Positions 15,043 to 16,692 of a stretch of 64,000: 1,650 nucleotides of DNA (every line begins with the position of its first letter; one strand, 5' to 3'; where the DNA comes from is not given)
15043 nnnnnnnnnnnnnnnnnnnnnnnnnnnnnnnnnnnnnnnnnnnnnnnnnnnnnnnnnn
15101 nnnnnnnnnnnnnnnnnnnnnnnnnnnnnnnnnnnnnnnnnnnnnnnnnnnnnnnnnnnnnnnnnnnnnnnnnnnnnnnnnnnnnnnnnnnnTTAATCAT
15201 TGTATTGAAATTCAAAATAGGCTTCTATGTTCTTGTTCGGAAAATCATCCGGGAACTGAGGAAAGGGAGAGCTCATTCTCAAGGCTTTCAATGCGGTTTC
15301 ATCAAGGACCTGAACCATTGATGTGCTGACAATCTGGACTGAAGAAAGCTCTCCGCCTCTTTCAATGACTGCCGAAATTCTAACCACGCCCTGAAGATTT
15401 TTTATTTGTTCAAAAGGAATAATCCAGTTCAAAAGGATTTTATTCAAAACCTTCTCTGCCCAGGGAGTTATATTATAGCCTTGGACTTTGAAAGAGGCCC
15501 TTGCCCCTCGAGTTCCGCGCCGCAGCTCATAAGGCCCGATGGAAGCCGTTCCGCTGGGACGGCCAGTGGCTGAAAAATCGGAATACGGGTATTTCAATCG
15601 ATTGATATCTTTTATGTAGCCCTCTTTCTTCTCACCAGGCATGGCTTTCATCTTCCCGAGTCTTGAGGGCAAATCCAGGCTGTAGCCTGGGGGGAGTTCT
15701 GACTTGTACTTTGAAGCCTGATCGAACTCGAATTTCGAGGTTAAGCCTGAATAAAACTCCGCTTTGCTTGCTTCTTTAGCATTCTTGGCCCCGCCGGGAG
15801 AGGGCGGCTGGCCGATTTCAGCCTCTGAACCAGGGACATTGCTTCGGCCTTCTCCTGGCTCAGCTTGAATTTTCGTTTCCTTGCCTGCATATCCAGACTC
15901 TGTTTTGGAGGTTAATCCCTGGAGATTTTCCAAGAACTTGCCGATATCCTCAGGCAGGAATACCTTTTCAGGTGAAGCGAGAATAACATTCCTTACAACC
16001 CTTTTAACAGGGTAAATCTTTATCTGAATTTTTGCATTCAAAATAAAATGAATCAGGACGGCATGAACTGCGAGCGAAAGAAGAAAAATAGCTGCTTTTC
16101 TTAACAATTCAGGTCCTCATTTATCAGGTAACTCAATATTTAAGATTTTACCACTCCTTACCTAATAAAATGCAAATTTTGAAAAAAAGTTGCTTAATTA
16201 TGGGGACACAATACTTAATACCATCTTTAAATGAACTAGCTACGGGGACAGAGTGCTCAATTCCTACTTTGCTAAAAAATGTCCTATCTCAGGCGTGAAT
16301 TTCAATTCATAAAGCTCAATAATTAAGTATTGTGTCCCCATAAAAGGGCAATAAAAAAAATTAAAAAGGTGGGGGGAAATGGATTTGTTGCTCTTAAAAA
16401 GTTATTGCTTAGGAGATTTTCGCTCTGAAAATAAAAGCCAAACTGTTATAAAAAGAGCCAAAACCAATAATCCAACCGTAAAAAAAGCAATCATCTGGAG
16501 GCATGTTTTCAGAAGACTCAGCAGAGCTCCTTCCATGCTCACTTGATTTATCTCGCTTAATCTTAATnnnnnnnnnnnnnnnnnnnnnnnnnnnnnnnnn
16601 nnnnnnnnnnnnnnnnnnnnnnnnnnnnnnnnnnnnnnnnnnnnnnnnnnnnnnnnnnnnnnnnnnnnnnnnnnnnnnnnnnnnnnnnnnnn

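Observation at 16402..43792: Five tandem three-component modules: TPR-like sensor kinase, OmpR regulator, secreted TPR + TolB-like propeller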

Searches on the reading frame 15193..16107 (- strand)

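Call 8: search_protein_families(library=pfam, proteins=[window:15193-16107:-], max_evalue=0.001)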
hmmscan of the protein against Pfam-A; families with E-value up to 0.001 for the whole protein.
window:15193-16107:- (304 aa): 2 families
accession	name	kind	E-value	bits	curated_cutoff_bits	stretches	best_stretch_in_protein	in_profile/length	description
PF13103.11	TonB_2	-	3e-10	40.5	22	1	215-295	3-82/85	TonB C terminal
PF03544.19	TonB_C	-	3e-08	34.4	24.6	1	236-302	12-77/79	Gram-negative bacterial TonB protein C-terminal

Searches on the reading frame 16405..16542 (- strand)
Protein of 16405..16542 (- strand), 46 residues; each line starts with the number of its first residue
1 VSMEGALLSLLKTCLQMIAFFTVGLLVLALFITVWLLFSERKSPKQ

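Call 78: search_protein_families(library=pfam, proteins=[window:16405-16542:-], max_evalue=0.01)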
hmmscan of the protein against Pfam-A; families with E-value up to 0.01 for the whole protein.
seq(46 aa): 0 families
